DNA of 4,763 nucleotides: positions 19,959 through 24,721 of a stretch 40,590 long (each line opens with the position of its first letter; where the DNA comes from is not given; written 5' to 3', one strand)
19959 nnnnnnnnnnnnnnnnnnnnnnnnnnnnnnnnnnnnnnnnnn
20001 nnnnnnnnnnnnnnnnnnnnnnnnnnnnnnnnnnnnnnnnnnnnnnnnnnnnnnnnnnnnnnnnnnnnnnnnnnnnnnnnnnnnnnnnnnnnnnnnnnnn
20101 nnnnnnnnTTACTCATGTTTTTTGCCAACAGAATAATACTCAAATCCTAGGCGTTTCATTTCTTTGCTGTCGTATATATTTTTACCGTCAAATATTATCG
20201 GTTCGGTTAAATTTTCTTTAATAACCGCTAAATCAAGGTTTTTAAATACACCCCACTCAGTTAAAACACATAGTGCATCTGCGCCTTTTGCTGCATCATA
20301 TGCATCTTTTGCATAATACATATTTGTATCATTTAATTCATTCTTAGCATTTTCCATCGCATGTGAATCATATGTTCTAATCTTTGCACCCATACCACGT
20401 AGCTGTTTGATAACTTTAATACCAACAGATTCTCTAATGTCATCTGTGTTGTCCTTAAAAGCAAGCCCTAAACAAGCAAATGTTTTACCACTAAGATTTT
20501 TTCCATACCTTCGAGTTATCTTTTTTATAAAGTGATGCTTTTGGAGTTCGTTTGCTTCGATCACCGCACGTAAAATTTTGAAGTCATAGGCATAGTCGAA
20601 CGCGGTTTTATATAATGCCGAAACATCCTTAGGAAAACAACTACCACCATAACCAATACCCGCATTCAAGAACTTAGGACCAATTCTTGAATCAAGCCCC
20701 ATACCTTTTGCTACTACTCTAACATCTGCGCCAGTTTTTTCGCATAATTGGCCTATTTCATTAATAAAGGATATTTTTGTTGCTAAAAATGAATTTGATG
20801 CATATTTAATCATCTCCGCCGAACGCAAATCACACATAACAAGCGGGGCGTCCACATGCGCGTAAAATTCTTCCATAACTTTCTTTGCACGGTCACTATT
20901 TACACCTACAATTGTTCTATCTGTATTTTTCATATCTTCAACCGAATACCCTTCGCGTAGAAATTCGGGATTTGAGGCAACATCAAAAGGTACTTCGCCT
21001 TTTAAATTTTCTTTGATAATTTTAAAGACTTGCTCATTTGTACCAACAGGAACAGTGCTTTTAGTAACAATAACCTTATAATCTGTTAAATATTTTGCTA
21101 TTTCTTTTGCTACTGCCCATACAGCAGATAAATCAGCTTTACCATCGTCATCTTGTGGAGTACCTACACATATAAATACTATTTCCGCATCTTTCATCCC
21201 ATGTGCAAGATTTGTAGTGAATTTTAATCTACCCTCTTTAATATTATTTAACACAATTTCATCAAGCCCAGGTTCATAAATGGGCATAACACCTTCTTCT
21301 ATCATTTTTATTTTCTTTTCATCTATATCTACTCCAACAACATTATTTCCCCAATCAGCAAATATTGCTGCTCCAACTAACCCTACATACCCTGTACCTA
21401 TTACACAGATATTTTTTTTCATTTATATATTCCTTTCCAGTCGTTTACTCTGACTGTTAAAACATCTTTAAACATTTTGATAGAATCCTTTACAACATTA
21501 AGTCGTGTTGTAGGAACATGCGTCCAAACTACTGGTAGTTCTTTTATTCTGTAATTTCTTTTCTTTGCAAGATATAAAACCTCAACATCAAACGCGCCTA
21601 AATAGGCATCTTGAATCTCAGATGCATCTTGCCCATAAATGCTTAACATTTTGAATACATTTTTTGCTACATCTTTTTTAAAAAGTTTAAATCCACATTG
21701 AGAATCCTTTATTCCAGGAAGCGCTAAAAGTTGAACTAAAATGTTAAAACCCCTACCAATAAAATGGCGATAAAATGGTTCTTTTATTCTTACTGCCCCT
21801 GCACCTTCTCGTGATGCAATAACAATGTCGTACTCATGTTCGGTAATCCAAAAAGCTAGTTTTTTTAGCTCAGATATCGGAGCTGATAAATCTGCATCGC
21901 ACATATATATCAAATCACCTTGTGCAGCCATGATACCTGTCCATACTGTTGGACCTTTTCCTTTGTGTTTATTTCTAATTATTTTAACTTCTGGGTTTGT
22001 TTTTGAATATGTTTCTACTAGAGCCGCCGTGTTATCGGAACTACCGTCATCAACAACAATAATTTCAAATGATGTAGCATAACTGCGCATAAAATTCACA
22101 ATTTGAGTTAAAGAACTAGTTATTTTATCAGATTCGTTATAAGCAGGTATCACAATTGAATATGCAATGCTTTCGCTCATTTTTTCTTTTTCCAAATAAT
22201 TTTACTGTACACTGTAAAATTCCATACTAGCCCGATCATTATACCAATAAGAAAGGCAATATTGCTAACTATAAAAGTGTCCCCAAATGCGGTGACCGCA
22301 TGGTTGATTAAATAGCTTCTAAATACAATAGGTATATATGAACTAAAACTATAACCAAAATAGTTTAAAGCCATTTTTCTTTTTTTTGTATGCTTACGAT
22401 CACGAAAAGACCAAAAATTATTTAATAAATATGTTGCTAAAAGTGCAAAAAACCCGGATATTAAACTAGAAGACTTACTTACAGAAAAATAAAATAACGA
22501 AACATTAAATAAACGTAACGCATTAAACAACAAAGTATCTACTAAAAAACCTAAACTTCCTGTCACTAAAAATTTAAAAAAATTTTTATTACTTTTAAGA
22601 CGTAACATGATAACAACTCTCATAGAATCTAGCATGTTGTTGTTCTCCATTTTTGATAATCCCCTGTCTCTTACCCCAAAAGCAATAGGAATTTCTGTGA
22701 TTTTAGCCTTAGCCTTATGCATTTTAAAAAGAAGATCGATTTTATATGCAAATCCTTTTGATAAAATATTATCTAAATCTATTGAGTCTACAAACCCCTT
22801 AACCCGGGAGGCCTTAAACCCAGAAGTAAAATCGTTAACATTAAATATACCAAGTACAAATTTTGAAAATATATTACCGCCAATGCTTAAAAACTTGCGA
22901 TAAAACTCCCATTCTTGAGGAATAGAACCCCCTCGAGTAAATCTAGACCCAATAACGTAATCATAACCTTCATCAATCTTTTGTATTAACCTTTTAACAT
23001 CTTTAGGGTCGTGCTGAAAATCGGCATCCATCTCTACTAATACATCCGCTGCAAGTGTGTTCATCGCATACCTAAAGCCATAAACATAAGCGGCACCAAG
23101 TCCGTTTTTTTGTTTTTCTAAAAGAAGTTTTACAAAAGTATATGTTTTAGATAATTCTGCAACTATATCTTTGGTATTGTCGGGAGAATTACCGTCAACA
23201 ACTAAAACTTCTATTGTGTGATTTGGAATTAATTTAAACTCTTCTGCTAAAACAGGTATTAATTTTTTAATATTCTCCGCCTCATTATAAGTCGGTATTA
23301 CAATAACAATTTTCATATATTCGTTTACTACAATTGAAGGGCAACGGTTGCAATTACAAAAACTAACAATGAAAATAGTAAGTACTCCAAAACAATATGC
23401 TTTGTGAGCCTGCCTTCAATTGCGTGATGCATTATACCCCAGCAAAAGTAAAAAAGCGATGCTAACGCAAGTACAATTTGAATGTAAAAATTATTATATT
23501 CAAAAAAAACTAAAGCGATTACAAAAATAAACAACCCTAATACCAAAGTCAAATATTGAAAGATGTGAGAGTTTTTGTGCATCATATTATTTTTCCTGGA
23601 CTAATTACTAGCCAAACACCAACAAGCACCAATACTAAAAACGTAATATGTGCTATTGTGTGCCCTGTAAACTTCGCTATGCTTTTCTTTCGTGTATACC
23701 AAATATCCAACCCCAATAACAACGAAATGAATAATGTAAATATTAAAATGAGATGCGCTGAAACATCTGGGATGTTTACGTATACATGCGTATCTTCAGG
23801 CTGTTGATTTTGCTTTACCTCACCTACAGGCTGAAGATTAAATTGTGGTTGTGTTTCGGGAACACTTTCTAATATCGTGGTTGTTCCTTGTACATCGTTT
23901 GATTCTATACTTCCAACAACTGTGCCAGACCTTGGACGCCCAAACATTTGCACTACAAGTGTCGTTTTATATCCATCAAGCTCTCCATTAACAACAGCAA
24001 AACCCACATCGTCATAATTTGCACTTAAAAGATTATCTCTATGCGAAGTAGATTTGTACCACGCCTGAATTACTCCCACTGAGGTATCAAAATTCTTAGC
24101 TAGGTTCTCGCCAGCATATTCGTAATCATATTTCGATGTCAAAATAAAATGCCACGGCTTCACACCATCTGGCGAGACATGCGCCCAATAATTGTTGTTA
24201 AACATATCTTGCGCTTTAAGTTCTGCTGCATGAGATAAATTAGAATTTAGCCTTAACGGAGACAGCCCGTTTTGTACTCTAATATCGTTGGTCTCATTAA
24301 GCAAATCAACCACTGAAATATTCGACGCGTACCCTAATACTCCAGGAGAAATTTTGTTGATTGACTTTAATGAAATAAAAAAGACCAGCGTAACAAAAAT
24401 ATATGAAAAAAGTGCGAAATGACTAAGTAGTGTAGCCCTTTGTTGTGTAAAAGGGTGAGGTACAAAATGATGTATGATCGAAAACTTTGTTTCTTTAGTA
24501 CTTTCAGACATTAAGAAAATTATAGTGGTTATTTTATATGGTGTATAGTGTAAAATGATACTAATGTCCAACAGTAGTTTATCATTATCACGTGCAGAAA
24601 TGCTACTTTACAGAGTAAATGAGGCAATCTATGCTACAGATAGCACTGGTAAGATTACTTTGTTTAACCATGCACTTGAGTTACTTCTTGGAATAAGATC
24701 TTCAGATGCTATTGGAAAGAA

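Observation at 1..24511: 24.5-kb one-strand super-operon for lipid-carrier-dependent extracytoplasmic glycosylation (5 GT-C, 4 polyprenyl-P-sugar synthases, 4 translocator candidates)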

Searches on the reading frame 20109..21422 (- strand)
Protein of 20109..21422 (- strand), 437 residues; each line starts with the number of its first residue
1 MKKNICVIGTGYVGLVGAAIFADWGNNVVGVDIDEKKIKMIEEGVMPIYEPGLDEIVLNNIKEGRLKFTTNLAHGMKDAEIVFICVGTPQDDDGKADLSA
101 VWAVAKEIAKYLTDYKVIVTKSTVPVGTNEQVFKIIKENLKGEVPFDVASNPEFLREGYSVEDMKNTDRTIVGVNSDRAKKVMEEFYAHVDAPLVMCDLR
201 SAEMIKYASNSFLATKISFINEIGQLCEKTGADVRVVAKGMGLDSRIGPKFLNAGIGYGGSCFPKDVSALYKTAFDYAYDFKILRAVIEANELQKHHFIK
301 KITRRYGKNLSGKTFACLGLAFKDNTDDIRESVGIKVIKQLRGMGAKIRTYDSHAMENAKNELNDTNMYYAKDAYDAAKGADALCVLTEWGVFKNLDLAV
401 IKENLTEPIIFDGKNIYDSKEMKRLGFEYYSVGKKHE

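Call 5: search_protein_families(library=pfam, proteins=[window:20109-21422:-], max_evalue=0.01)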
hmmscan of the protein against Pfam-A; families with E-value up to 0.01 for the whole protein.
window:20109-21422:- (437 aa): 9 families
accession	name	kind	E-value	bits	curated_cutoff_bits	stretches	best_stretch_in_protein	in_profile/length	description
PF03721.20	UDPG_MGDP_dh_N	-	2e-66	223.6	27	1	4-185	2-186/187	UDP-glucose/GDP-mannose dehydrogenase family, NAD binding domain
PF00984.24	UDPG_MGDP_dh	-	2.6e-38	130.5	25.4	1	200-292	1-93/94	UDP-glucose/GDP-mannose dehydrogenase family, central domain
PF03720.21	UDPG_MGDP_dh_C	-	3.8e-32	111.2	30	1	316-418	1-102/103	UDP-glucose/GDP-mannose dehydrogenase family, UDP binding domain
PF02826.25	2-Hacid_dh_C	-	1.7e-05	24.7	25.1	0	282-387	6-98/178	D-isomer specific 2-hydroxyacid dehydrogenase, NAD binding domain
PF01210.29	NAD_Gly3P_dh_N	-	0.00027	21.4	23.1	1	4-152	1-134/158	NAD-dependent glycerol-3-phosphate dehydrogenase N-terminus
PF03446.21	NAD_binding_2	-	0.00053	20.5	21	1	4-138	1-109/161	NAD binding domain of 6-phosphogluconate dehydrogenase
PF02254.24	TrkA_N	-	0.00075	20.2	23.8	1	5-62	1-59/116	TrkA-N domain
PF02737.24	3HCDH_N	-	0.0025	18.2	22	1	5-82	2-82/180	3-hydroxyacyl-CoA dehydrogenase, NAD binding domain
PF01262.27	AlaDh_PNT_C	-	0.0081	16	23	0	4-125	30-103/214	Alanine dehydrogenase/PNT, C-terminal domain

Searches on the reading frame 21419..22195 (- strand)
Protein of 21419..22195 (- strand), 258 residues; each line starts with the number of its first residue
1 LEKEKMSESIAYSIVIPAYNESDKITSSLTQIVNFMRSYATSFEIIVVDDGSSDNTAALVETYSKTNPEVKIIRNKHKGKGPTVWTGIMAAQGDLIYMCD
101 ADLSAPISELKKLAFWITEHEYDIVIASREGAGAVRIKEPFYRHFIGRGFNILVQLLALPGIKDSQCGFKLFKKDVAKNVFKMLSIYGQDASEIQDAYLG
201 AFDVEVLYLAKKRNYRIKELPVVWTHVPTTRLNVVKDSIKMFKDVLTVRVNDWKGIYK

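Call 5: search_protein_families(library=pfam, proteins=[window:21419-22195:-], max_evalue=0.01)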
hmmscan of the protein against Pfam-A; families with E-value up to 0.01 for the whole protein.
window:21419-22195:- (258 aa): 4 families
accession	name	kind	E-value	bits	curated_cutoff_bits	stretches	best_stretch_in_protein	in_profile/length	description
PF00535.33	Glycos_transf_2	-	4.3e-32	111.8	23.3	1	13-181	1-168/168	Glycosyl transferase family 2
PF13641.12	Glyco_tranf_2_3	-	3e-08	34.4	27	1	12-104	3-98/230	Glycosyltransferase like family 2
PF10111.15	Glyco_tranf_2_2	-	4.7e-08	33.3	27.3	1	13-115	1-104/276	Glycosyltransferase like family 2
PF13704.12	Glyco_tranf_2_4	-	0.00087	20.2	27.5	1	43-102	20-81/98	Glycosyl transferase family 2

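Call 10: search_protein_families(library=ncbifam, proteins=[window:21419-22195:-], max_evalue=0.001)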
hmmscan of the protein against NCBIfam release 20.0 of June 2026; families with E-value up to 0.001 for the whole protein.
window:21419-22195:- (258 aa): 22 families
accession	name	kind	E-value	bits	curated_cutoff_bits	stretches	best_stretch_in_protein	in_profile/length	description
NF007986.1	PRK10714.1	equivalog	6e-20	71.5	529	1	12-180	8-172/316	undecaprenyl-phosphate 4-deoxy-4-formamido-L-arabinose transferase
NF047588.1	GlcsyltransPgfSStrep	equivalog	8e-18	64.7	500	1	12-181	3-168/308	glycosyltransferase PgfS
TIGR03937.1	PgaC_IcaA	equivalog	1.9e-16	60.1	422.3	1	4-103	39-136/407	poly-beta-1,6-N-acetyl-D-glucosamine synthase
NF010496.0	PRK13915.1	equivalog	1.8e-15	56.8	262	1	8-108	29-132/307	glucosyl-3-phosphoglycerate synthase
NF041875.1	EPS_EpsD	equivalog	8.2e-15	55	370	1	13-126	2-113/325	exopolysaccharide biosynthesis glycosyltransferase EpsD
NF007482.0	PRK10073.1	equivalog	1.1e-14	54.2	423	1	6-104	2-97/334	glycosyltransferase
TIGR04283.1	glyco_like_mftF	equivalog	5.8e-13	48.9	182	1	13-116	2-96/221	TIGR04283 family arsenosugar biosynthesis glycosyltransferase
NF038302.1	EPS_HpsE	equivalog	2.6e-12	46.4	300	1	12-103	3-97/307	hormogonium polysaccharide biosynthesis glycosyltransferase HpsE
NF058614.1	PPMAGASynPpgS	equivalog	2.4e-11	43.5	370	1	14-184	4-169/226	polyprenyl-phospho-N-acetylgalactosaminyl synthase PpgS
NF041391.1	DPhHxTase_Halo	equivalog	5.5e-11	41.9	375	1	18-249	3-209/213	dolichyl-phosphate hexose transferase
TIGR03469.1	HpnB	hypoth_equivalog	6.9e-11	41.8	379.25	1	13-125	47-168/386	hopene-associated glycosyltransferase HpnB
NF053739.1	GlytfEpsEBac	equivalog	1.1e-09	37.7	450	1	13-127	4-118/265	glycosyltransferase EpsE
TIGR03965.1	mycofact_glyco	equivalog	2.3e-09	36.7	280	1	11-105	75-167/467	mycofactocin biosynthesis glycosyltransferase MftF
TIGR04182.1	glyco_TIGR04182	equivalog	1.1e-08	34.8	325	1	13-245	3-214/293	S-layer glycoprotein N-glycosyltransferase AglJ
NF047683.1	TeichurnBiosyTuaG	equivalog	2.5e-08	33.9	400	1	12-124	8-118/252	teichuronic acid biosynthesis protein TuaG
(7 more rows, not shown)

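Call 49: search_solved_structures(query=window:21419-22195:-, max_evalue=0.001)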
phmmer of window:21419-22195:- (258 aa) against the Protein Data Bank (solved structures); distinct sequences matched with E-value up to 0.001: 31.
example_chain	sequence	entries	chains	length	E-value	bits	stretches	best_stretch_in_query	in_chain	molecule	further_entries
5mlz_A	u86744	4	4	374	3.6e-20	75.6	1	8-180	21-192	Dolichol monophosphate mannose synthase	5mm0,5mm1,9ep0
9hwj_A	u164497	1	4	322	1.1e-15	60.8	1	12-176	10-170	Undecaprenyl-phosphate 4-deoxy-4-formamido-L-arabinose transferase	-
9bhc_C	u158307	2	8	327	2.3e-14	56.6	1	12-178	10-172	Undecaprenyl-phosphate 4-deoxy-4-formamido-L-arabinose transferase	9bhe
8vxh_A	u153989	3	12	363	2.9e-14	56.3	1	12-178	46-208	Undecaprenyl-phosphate 4-deoxy-4-formamido-L-arabinose transferase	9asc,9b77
2z87_A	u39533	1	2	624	4.8e-14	55.6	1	12-102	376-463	Chondroitin synthase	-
2z86_A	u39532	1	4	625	4.8e-14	55.5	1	12-102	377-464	Chondroitin synthase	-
5eke_A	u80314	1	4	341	7.5e-14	54.9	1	8-151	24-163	Uncharacterized glycosyltransferase sll0501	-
5ekp_C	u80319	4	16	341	7.5e-14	54.9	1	8-151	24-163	Uncharacterized glycosyltransferase sll0501 | Glycosyltransferase sll0501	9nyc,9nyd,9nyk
9nye_A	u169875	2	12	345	7.7e-14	54.9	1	8-151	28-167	Glycosyltransferase sll0501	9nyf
5tze_C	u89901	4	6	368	1e-11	47.9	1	11-141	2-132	Glycosyl transferase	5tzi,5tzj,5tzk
5tz8_A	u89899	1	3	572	2e-11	47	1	11-141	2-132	Glycosyl transferase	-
6yv7_B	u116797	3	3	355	3.4e-09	39.7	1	13-145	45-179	Glycosyl transferase, family 2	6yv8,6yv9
6yv7_A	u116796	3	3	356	3.4e-09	39.7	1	13-145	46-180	Glycosyl transferase, family 2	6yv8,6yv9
3bcv_A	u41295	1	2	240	1.1e-08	38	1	12-102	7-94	Putative glycosyltransferase protein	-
5hea_A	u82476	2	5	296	3.4e-08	36.4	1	12-107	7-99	Putative glycosyltransferase (GalT1)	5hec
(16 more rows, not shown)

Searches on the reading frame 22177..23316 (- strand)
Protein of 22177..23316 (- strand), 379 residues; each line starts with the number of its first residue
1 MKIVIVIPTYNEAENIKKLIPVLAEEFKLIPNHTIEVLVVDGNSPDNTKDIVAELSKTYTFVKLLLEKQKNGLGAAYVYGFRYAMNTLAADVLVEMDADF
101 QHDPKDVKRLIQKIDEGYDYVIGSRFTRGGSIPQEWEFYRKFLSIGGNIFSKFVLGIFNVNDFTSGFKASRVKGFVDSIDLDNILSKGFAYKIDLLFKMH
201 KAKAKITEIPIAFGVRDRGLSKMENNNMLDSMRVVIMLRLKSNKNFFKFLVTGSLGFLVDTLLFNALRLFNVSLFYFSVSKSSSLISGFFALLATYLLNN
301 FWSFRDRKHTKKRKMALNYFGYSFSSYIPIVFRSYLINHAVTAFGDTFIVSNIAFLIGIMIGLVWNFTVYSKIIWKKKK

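Call 5: search_protein_families(library=pfam, proteins=[window:22177-23316:-], max_evalue=0.01)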
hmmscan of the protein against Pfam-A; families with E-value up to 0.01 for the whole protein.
window:22177-23316:- (379 aa): 3 families
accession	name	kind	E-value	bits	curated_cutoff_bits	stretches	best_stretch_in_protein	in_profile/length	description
PF00535.33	Glycos_transf_2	-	7.9e-29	101.2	23.3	1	5-166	2-155/168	Glycosyl transferase family 2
PF04138.20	GtrA_DPMS_TM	-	2.1e-11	44.5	26.1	1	248-375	1-117/117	GtrA/DPMS, transmembrane domain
PF10111.15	Glyco_tranf_2_2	-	0.0065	16.4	27.3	0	5-99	2-91/276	Glycosyltransferase like family 2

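Call 10: search_protein_families(library=ncbifam, proteins=[window:22177-23316:-], max_evalue=0.001)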
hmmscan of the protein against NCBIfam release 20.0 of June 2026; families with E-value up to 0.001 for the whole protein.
window:22177-23316:- (379 aa): 17 families
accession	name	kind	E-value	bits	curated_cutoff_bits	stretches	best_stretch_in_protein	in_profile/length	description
TIGR04182.1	glyco_TIGR04182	equivalog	5.6e-20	71.9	325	1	3-259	2-237/293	S-layer glycoprotein N-glycosyltransferase AglJ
NF047588.1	GlcsyltransPgfSStrep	equivalog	3e-19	69.4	500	1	1-297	1-270/308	glycosyltransferase PgfS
NF007986.1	PRK10714.1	equivalog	3.3e-15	55.9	529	1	2-132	7-133/316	undecaprenyl-phosphate 4-deoxy-4-formamido-L-arabinose transferase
NF058614.1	PPMAGASynPpgS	equivalog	6.9e-15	55.1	370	1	4-213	3-196/226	polyprenyl-phospho-N-acetylgalactosaminyl synthase PpgS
TIGR04283.1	glyco_like_mftF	equivalog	4.8e-09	36.1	182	1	4-84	2-71/221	TIGR04283 family arsenosugar biosynthesis glycosyltransferase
NF050050.1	ProtGlycPglI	equivalog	5.9e-09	35.7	500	1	2-170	3-163/306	GalNAc(5)-diNAcBac-PP-undecaprenol beta-1,3-glucosyltransferase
NF038302.1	EPS_HpsE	equivalog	6.2e-09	35.3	300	1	2-77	2-76/307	hormogonium polysaccharide biosynthesis glycosyltransferase HpsE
TIGR03937.1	PgaC_IcaA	equivalog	1.3e-08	34.3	422.3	1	2-116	46-152/407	poly-beta-1,6-N-acetyl-D-glucosamine synthase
NF045692.1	OglycostaseCruG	equivalog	1.5e-08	34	600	1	2-121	42-160/386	2'-O-glycosyltransferase CruG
NF041391.1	DPhHxTase_Halo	equivalog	2.6e-08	33.1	375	1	9-216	3-186/213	dolichyl-phosphate hexose transferase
NF041875.1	EPS_EpsD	equivalog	3.4e-08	33.3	370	1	5-122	3-112/325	exopolysaccharide biosynthesis glycosyltransferase EpsD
TIGR03469.1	HpnB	hypoth_equivalog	6.4e-08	32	379.25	1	2-116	45-162/386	hopene-associated glycosyltransferase HpnB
NF010496.0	PRK13915.1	equivalog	1.5e-06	27.5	262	1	2-112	32-140/307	glucosyl-3-phosphoglycerate synthase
NF007482.0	PRK10073.1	equivalog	2e-05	23.7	423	1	2-110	7-106/334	glycosyltransferase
TIGR03965.1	mycofact_glyco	equivalog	0.00038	19.4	280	1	3-90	76-159/467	mycofactocin biosynthesis glycosyltransferase MftF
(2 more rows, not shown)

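Call 47: search_solved_structures(query=window:22177-23316:-, max_evalue=0.001)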
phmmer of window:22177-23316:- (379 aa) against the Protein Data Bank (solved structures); distinct sequences matched with E-value up to 0.001: 12.
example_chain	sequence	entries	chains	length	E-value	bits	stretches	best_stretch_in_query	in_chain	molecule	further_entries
5mlz_A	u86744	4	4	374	1.7e-39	139.2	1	1-370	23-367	Dolichol monophosphate mannose synthase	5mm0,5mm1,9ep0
9hwj_A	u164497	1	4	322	2.4e-13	53.2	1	2-126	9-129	Undecaprenyl-phosphate 4-deoxy-4-formamido-L-arabinose transferase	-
9bhc_C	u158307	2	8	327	2.2e-12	50.1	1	2-130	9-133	Undecaprenyl-phosphate 4-deoxy-4-formamido-L-arabinose transferase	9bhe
8vxh_A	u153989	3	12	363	2.9e-12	49.7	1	2-130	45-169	Undecaprenyl-phosphate 4-deoxy-4-formamido-L-arabinose transferase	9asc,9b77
5ekp_C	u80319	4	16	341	8.8e-09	38.2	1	3-133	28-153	Uncharacterized glycosyltransferase sll0501 | Glycosyltransferase sll0501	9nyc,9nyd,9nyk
5eke_A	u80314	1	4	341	9e-09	38.2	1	3-133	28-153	Uncharacterized glycosyltransferase sll0501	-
9nye_A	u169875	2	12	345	9.1e-09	38.2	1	3-133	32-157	Glycosyltransferase sll0501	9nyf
6yv7_B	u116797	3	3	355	6.1e-05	25.6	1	2-106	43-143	Glycosyl transferase, family 2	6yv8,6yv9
6yv7_A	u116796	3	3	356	6.2e-05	25.6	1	2-106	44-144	Glycosyl transferase, family 2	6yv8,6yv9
3ugm_A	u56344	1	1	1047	0.00026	23.5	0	13-60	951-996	TAL effector AvrBs3/PthA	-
4hpz_A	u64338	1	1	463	0.00072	22.1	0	13-56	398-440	dTale2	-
3v6p_A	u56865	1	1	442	0.00091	21.7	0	13-58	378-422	dHax3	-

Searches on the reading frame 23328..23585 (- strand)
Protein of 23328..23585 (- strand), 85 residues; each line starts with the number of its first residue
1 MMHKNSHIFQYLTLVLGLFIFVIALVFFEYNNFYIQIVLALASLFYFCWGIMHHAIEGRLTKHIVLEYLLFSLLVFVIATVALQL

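Call 5: search_protein_families(library=pfam, proteins=[window:23328-23585:-], max_evalue=0.01)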
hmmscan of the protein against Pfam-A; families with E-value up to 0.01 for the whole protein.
window:23328-23585:- (85 aa): 1 family
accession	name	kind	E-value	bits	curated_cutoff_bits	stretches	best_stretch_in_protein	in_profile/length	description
PF18900.5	DUF5656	-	0.00031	20.6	23.3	1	21-81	183-241/242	Protein of unknown function (DUF5656)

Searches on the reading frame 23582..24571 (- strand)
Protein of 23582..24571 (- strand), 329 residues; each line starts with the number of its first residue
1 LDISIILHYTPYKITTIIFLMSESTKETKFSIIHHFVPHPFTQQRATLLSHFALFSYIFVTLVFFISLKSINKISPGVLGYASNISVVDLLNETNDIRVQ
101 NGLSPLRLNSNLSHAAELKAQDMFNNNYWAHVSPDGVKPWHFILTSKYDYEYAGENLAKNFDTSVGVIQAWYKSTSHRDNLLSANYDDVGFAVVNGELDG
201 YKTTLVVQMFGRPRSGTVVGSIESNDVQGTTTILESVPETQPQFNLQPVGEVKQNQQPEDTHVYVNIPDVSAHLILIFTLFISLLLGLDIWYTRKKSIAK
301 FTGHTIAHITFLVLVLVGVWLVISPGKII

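Call 6: search_protein_families(library=pfam, proteins=[window:23582-24571:-], max_evalue=0.01)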
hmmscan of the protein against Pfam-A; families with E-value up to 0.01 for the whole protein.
window:23582-24571:- (329 aa): 1 family
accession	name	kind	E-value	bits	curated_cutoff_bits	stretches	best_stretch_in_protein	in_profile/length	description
PF00188.32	CAP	-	5.5e-18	66.4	21.1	1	91-210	1-117/117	Cysteine-rich secretory protein family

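Call 10: search_protein_families(library=ncbifam, proteins=[window:23582-24571:-], max_evalue=0.001)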
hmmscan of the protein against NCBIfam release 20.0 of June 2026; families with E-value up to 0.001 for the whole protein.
window:23582-24571:- (329 aa): 2 families
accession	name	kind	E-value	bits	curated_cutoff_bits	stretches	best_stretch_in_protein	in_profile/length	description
TIGR02909.1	spore_YkwD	subfamily_domain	6.9e-28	97.1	171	1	91-210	9-125/127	uncharacterized protein, YkwD family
NF052539.1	DivAsocLipDalA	equivalog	9.1e-17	61.4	200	1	89-195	50-156/169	divisome-associated lipoprotein DalA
